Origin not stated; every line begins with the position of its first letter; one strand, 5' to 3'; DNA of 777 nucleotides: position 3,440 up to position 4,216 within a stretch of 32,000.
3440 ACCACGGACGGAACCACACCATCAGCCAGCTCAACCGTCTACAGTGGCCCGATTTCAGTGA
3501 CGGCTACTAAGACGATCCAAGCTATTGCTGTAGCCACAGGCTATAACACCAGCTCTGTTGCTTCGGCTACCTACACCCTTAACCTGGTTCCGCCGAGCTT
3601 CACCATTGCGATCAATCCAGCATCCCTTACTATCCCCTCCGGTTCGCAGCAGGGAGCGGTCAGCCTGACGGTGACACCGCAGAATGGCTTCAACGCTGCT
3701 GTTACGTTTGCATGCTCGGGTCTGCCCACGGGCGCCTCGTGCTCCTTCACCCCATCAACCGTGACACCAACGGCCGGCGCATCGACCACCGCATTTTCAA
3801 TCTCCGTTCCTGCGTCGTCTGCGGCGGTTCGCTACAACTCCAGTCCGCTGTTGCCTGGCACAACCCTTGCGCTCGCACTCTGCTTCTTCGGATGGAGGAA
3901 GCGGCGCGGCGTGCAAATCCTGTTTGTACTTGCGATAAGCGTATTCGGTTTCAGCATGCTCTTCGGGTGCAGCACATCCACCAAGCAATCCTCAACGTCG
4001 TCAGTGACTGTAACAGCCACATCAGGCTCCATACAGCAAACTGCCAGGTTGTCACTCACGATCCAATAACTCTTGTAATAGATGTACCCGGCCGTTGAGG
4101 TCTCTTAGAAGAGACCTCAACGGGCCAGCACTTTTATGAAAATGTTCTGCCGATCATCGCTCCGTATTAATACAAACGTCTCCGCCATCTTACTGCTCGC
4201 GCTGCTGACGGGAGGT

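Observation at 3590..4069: Terminal Ig-like domain interrupted by a sorting-signal-like anchor plus an internal lipobox-like helix, then a beta-strand tail (copy 1)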

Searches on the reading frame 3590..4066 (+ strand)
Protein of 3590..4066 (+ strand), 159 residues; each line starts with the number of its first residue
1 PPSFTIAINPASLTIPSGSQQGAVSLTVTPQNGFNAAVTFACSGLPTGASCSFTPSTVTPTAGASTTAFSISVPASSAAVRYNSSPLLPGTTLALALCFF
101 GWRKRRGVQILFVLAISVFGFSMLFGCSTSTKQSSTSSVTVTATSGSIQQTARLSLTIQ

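Call 4: search_protein_families(library=ncbifam, proteins=[window:3590-4066:+], max_evalue=1)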
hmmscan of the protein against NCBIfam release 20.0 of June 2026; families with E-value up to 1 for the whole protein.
window:3590-4066:+ (159 aa): 1 family
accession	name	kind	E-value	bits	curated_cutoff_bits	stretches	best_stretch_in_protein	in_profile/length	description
NF058595.1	invert_tail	domain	1.3e-07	31.9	37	1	64-159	7-113/113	lipo-invert putative C-terminal anchoring domain-containing protein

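Call 5: search_protein_families(library=pfam, proteins=[window:3590-4066:+], max_evalue=1)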
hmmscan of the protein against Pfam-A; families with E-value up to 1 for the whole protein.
window:3590-4066:+ (159 aa): 4 families
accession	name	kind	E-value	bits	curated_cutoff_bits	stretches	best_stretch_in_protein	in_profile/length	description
PF19407.5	DUF5979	-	0.0066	17.5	25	1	24-68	38-77/104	Domain of unknown function (DUF5979)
PF13567.11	DUF4131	-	0.033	14.3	31.6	1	85-125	6-47/165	Domain of unknown function (DUF4131)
PF11593.13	Med3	-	0.071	12.8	29.3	1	35-147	129-196/398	Mediator complex subunit 3 fungal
PF08522.16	BT_3987-like_N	-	0.19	12.8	25.9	0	7-35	74-103/120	BT_3987-like, N-terminal domain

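Call 8: find_homologous_proteins(query=window:3590-4066:+, max_evalue=0.001)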
Query window:3590-4066:+ (159 aa): 49 proteins with E <= 0.001 among 301 candidates.
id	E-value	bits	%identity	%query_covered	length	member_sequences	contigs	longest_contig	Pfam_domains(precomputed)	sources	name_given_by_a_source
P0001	4.8e-54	200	65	99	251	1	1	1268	PF13287.13,PF13290.14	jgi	-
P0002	3.1e-50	188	65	99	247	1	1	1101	PF13287.13,PF13290.14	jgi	-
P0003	4.6e-38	148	50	99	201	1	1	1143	-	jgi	-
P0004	2.3e-37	146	51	100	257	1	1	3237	PF13287.13,PF13290.14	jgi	jgi:hypothetical protein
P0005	4.3e-37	145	50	100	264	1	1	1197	PF13287.13,PF13290.14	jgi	jgi:hypothetical protein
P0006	9.1e-36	141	50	100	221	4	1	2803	PF13287.13,PF13290.14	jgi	jgi:hypothetical protein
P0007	1.5e-35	140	51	84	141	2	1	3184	-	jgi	jgi:hypothetical protein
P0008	1.8e-35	140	49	100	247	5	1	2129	PF13287.13,PF13290.14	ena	-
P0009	1.3e-34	137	51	99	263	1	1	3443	PF13287.13,PF13290.14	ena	-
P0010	4.8e-34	135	53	82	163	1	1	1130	-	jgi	jgi:hypothetical protein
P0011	2.2e-33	133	49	100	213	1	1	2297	-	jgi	jgi:hypothetical protein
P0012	2.8e-33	133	51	100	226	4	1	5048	PF13287.13,PF13290.14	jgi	jgi:hypothetical protein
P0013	5.2e-33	132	48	99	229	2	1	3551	PF13287.13,PF13290.14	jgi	jgi:hypothetical protein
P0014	8.5e-33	131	50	100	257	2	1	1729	PF13287.13,PF13290.14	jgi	jgi:hypothetical protein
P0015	4.5e-32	129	50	85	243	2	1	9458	-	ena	-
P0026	9.2e-29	118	45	100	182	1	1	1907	-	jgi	jgi:hypothetical protein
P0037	2.9e-20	91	42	99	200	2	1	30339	-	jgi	jgi:hypothetical protein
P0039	6.5e-15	73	40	99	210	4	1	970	PF16640.12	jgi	jgi:hypothetical protein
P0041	9.8e-10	57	35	91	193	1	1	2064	-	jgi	jgi:hypothetical protein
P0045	1.3e-6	46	34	99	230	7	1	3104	-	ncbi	-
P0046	1.3e-5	43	34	85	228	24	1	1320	PF16640.12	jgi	jgi:hypothetical protein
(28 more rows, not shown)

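Call 11: search_protein_families(library=ncbifam, alignment_id=A1, max_evalue=0.01)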
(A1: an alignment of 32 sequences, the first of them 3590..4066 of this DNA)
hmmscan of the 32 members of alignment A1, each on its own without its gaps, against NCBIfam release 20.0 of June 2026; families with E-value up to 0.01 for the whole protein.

A. member 1, window:3590-4066:+ (159 aa): 1 family
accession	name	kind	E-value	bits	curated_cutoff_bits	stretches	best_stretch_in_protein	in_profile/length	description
NF058595.1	invert_tail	domain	1.3e-07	31.9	37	1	64-159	7-113/113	lipo-invert putative C-terminal anchoring domain-containing protein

B. families by the number of members that match (of 32 scanned): 5 families
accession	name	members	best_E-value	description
NF058595.1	invert_tail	31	9.8e-24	lipo-invert putative C-terminal anchoring domain-containing protein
NF042962.1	DUF499_antiphage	1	0.0004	anti-phage-associated DUF499 domain-containing protein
NF047539.1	XAC2610_fam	1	0.00084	XAC2610-related protein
TIGR04203.1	RPT_S_cricet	1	0.0055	TIGR04203-type repeat-containing surface protein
NF053532.1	lipo_SCO4651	1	0.0079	SCO4651 family lipoprotein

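Call 15: predict_structure(alignment_id=A1)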
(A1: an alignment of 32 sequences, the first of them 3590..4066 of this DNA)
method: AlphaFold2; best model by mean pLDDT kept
length: 159 residues; sequences in the alignment: 32
mean_pLDDT: 83.8   pTM: 0.64
mean pLDDT of the five models: 83.8, 81.7, 80.9, 80.8, 80.7
residues with pLDDT >= 90: 85; 70-90: 35; 50-70: 34; < 50: 5
segments of 3 or more residues with pLDDT < 50: 79-83
pLDDT, mean of each block of 10 residues (from residue 1): 96 90 97 97 94 97 95 71 53 69 62 77 65 87 97 95
secondary structure, 60 per line:
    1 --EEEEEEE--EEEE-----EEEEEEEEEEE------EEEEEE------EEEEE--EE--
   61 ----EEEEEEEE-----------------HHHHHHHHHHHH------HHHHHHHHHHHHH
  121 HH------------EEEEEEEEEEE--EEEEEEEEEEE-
elements in order: E3-9 E12-15 E21-31 E38-43 E50-54 E65-72 H90-101 H108-122 E135-145 E148-158

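Call 19: fold_search(model_id=the predicted structure, library=pdb)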
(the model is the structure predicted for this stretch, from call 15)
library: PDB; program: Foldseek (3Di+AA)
matches with E <= 10: 1196; with E <= 0.001: 34
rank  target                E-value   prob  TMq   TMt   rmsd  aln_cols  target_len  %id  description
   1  9fxb_C                5.4e-06  1.00  0.45  0.37   7.0       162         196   11  Cryo-EM structure of the type 1 pilus assembly platform as part of the FimI-bound chaperone-usher pilus complex (FimDH (released 2025-06-04)
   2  3sqb_A                7.2e-06  1.00  0.46  0.39   5.5       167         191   10  Structure of the major type 1 pilus subunit FimA bound to the FimC chaperone (released 2012-05-30)
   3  3sqb_C                1.7e-05  1.00  0.45  0.37   5.5       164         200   10  Structure of the major type 1 pilus subunit FimA bound to the FimC chaperone (released 2012-05-30)
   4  3jwn_C                2.5e-05  1.00  0.47  0.38   5.8       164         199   12  Complex of FimC, FimF, FimG and FimH (released 2010-06-16)
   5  8jmw_A                2.8e-05  1.00  0.47  0.16   9.8       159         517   13  Fibril form of serine peptidase Vpr (released 2023-12-06)
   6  3bwu_C                2.8e-05  1.00  0.46  0.38   5.8       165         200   12  Crystal structure of the ternary complex of FimD (N-Terminal Domain, FimDN) with FimC and the N-terminally truncated p (released 2008-03-04)
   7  1l4i_A                4.4e-05  1.00  0.43  0.37   7.1       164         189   11  Crystal Structure of the Periplasmic Chaperone SfaE (released 2002-06-12)
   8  7b0w_C                5.0e-05  1.00  0.46  0.37   5.9       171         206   10  Crystal structure of the E. coli type 1 pilus assembly inhibitor FimI bound to FimC (released 2021-12-08)
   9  9fxs_C                5.6e-05  1.00  0.45  0.37  12.5       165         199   10  Cryo-EM structure of the type 1 pilus complex including pilus rod and FimI-bound assembly platform after incorporation (released 2025-06-04)
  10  3jwn_I                6.3e-05  1.00  0.46  0.38   5.9       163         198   12  Complex of FimC, FimF, FimG and FimH (released 2010-06-16)
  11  3rfz_C                7.0e-05  1.00  0.47  0.38   5.8       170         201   11  Crystal structure of the FimD usher bound to its cognate FimC:FimH substrate (released 2011-06-01)
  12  7b0x_C                8.4e-05  1.00  0.45  0.35   6.6       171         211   11  Crystal structure of the ternary complex of the E. coli type 1 pilus proteins FimC, FimI and the N-terminal domain of  (released 2021-12-08)
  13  6fq0_C                1.4e-04  1.00  0.43  0.34   7.7       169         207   11  Crystal structure of the CsuC-CsuA/B chaperone-subunit preassembly complex of the archaic chaperone-usher Csu pili of  (released 2018-09-26)
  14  5d6h_A                1.6e-04  1.00  0.43  0.32   7.4       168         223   11  Crystal structure of CsuC-CsuA/B chaperone-major subunit pre-assembly complex from Csu biofilm-mediating pili of Acine (released 2015-11-04)
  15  6fq0_A                1.7e-04  1.00  0.43  0.35   7.4       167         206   11  Crystal structure of the CsuC-CsuA/B chaperone-subunit preassembly complex of the archaic chaperone-usher Csu pili of  (released 2018-09-26)
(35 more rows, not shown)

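Call 22: find_related_loci(query=A2, collection=genome_contigs, flank=6000)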
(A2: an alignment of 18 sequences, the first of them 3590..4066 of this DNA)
Query A2 (159 aa) in genome_contigs; peptide patterns used: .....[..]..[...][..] (x = any residue, [..] = any of these).
399 stretches matched a pattern; 205 encode a relative of the query (tblastn E <= 1e-3); the best 80 are kept; 80 distinct loci.
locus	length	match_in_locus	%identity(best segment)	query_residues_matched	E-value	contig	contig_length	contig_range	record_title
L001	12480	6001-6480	64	1-159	2e-56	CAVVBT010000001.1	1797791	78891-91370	MAG: uncultured Acidobacteriaceae bacterium isolate MFD04434.bin.1.37 genome assembly, contig: contig_14050, whole genom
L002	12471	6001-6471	63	2-159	6e-52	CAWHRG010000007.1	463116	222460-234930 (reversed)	MAG: uncultured Acidobacteriaceae bacterium isolate MFD06714.bin.1.47 genome assembly, contig: contig_62817, whole genom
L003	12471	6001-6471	64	2-159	3e-46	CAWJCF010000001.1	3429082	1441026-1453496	MAG: uncultured Acidobacteriaceae bacterium isolate MFD04540.bin.1.68 genome assembly, contig: contig_2147, whole genome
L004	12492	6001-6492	48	2-159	2e-42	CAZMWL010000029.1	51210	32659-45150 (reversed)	MAG TPA_asm: uncultured Terracidiphilus sp. isolate binchicken_co3_222 genome assembly, contig: NODE_1878_length_51210_c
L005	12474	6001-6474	49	1-158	5e-42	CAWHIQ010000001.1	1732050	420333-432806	MAG: uncultured Acidobacteriaceae bacterium isolate MFD01716.bin.1.135 genome assembly, contig: contig_10374, whole geno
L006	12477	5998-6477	50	1-159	3e-40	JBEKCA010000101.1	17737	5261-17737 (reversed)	MAG: Terracidiphilus sp. isolate SPRUCE 149 SPRUCE_149_101, whole genome shotgun sequence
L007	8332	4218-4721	51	2-159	4e-39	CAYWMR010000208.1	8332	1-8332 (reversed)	MAG TPA_asm: uncultured Terracidiphilus sp. isolate binchicken_co3_537 genome assembly, contig: NODE_27976_length_8332_c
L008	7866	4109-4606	47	2-159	2e-38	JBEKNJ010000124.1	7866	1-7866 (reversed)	MAG: Acidobacteriaceae bacterium isolate SPRUCE 414 SPRUCE_414_124, whole genome shotgun sequence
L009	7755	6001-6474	49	2-159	2e-38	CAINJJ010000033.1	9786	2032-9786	MAG: uncultured Acidobacteriaceae bacterium isolate AM3_bin-1327 genome assembly, contig: bin-1327:33/56, whole genome s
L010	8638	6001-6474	50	2-159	5e-38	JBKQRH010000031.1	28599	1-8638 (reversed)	MAG: Terracidiphilus sp. isolate MGr2D2E2F__bin_56 MGr2D2E2F_000000026241, whole genome shotgun sequence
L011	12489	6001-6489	47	1-159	4e-38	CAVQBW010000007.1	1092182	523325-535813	MAG: uncultured Acidobacteriaceae bacterium isolate MFD01188.bin.1.51 genome assembly, contig: contig_9903, whole genome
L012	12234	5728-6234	45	1-159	1e-37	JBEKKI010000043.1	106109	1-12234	MAG: Terracidiphilus sp. isolate SPRUCE 343 SPRUCE_343_43, whole genome shotgun sequence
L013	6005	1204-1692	45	1-159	2e-37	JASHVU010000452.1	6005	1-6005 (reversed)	MAG: Acidobacteriaceae bacterium isolate JOPF213 JOPF_AWAY_contig_876761, whole genome shotgun sequence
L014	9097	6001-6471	48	2-159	1e-36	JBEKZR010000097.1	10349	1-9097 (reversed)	MAG: Terracidiphilus sp. isolate SPRUCE 74 SPRUCE_74_97, whole genome shotgun sequence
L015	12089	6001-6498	49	1-157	9e-37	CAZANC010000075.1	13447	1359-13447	MAG TPA_asm: uncultured Terracidiphilus sp. isolate binchicken_co3_534 genome assembly, contig: NODE_14865_length_13447_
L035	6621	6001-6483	47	1-157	2e-31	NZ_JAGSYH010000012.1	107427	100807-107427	Acidicapsa dinghuensis strain 4GSKX scaffold12_size107427, whole genome shotgun sequence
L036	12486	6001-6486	44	2-159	5e-31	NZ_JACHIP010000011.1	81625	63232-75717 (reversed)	Granulicella aggregans strain M8UP14 Ga0401177_11, whole genome shotgun sequence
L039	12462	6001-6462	43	1-157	2e-29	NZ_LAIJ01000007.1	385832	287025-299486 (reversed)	Terracidiphilus gabretensis strain S55 contig_8, whole genome shotgun sequence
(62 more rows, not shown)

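Call 42: search_protein_representatives(alignment_id=A3)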
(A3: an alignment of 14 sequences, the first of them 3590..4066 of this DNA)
Query: 14 sequences, 162 profile positions. Proteins with E-value up to 0.001 (for the whole library): 24177; up to 1e-10: 11139; up to 1e-30: 898. The best 150 are listed.
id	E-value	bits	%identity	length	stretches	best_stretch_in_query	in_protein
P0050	1.4e-200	675.1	-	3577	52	3-78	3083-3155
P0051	4.2e-151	514.2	-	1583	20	2-76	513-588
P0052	1.1e-142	486.9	-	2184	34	1-76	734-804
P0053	2.8e-133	456.3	-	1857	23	1-76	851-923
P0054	8.6e-128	438.4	-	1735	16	2-76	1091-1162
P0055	5.3e-126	432.6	-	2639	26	2-78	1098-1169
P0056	2.0e-125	430.7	-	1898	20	1-78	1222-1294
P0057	4.4e-118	406.9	-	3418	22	2-78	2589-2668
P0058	5.7e-118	406.5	-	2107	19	1-78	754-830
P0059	6.2e-115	396.6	-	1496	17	2-162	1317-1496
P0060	3.9e-114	394.0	-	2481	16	3-74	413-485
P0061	4.7e-113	390.5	-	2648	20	2-69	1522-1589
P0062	1.1e-112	389.4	-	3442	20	3-79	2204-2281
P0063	2.9e-112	387.9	-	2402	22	3-73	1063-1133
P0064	2.1e-108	375.4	-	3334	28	2-78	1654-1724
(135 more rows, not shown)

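Call 47: search_protein_families(library=ncbifam, proteins=[P0001, P0009, P0026, P0037, P0039, P0041, P0045, P0046, P0064, L036:5887-6486:+], max_evalue=0.001)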
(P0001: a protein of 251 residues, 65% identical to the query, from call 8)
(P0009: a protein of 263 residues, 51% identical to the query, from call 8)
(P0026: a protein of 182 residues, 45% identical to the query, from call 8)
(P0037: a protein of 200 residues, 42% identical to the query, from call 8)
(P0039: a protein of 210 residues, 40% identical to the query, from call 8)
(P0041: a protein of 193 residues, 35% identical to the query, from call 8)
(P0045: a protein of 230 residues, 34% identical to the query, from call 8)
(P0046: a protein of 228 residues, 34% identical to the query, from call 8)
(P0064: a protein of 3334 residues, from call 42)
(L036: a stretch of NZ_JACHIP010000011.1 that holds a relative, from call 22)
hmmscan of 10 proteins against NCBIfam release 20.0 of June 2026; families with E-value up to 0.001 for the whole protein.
P0001 (251 aa): 1 family
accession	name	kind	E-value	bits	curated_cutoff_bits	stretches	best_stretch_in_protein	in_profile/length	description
NF058595.1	invert_tail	domain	6.5e-09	36.1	37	1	158-251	2-113/113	lipo-invert putative C-terminal anchoring domain-containing protein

P0009 (263 aa): 2 families
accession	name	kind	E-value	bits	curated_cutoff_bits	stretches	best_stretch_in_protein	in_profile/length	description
NF058595.1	invert_tail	domain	1.2e-13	51.3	37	1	156-262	2-112/113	lipo-invert putative C-terminal anchoring domain-containing protein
NF042962.1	DUF499_antiphage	equivalog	0.0004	18.5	1200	1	32-77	845-890/1025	anti-phage-associated DUF499 domain-containing protein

P0026 (182 aa): 1 family
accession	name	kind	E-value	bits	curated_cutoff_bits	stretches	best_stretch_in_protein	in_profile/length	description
NF058595.1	invert_tail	domain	7.7e-16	58.4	37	1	76-181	2-112/113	lipo-invert putative C-terminal anchoring domain-containing protein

P0037 (200 aa): 1 family
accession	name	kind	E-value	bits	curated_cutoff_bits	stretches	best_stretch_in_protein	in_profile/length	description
NF058595.1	invert_tail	domain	9.6e-20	71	37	1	88-200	1-113/113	lipo-invert putative C-terminal anchoring domain-containing protein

P0039 (210 aa): 1 family
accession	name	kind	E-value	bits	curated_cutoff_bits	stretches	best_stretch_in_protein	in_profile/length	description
NF058595.1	invert_tail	domain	2.4e-22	79.4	37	1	98-209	2-112/113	lipo-invert putative C-terminal anchoring domain-containing protein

P0041 (193 aa): 1 family
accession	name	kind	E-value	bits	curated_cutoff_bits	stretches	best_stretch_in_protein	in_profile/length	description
NF058595.1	invert_tail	domain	9.6e-22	77.5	37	1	82-193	2-113/113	lipo-invert putative C-terminal anchoring domain-containing protein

P0045 (230 aa): 1 family
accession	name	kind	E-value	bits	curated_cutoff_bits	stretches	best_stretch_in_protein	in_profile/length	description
NF058595.1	invert_tail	domain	7.3e-22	77.8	37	1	123-229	2-112/113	lipo-invert putative C-terminal anchoring domain-containing protein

P0046 (228 aa): 1 family
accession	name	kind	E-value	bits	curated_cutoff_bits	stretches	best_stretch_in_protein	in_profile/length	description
NF058595.1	invert_tail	domain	5.5e-18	65.3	37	1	140-228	21-113/113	lipo-invert putative C-terminal anchoring domain-containing protein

P0064 (3334 aa): 4 families
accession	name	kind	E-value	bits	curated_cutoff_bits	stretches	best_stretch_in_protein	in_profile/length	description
NF058597.1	CoaZ_rpt_PGGG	domain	5.3e-25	87.3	30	1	3087-3174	1-88/88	choice-of-anchor Z repeating domain-containing protein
NF047539.1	XAC2610_fam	domain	8.9e-12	45.3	35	0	2716-2737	2-23/89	XAC2610-related protein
NF058595.1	invert_tail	domain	3.2e-10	40.3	37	1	3263-3333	31-95/113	lipo-invert putative C-terminal anchoring domain-containing protein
NF052323.1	T9SSA_dep_M6i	equivalog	0.00039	18.5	600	0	2608-2697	782-871/1043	T9SS-dependent M6-like inactivated metalloprotease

L036:5887-6486:+ (200 aa): 1 family
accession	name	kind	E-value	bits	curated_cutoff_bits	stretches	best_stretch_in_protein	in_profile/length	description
NF058595.1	invert_tail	domain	3.5e-13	49.9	37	1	103-200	2-113/113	lipo-invert putative C-terminal anchoring domain-containing protein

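Call 57: search_solved_structures(query=A3, max_evalue=1)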
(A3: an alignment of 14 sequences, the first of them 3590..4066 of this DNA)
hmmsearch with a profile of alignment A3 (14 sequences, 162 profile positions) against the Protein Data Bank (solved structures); distinct sequences matched with E-value up to 1: 2.
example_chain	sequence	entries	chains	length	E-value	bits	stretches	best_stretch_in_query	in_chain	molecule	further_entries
6a0p_A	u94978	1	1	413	0.26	14.2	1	3-36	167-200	Envelope protein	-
7lcg_A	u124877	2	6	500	0.32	13.9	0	3-36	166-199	Envelope protein E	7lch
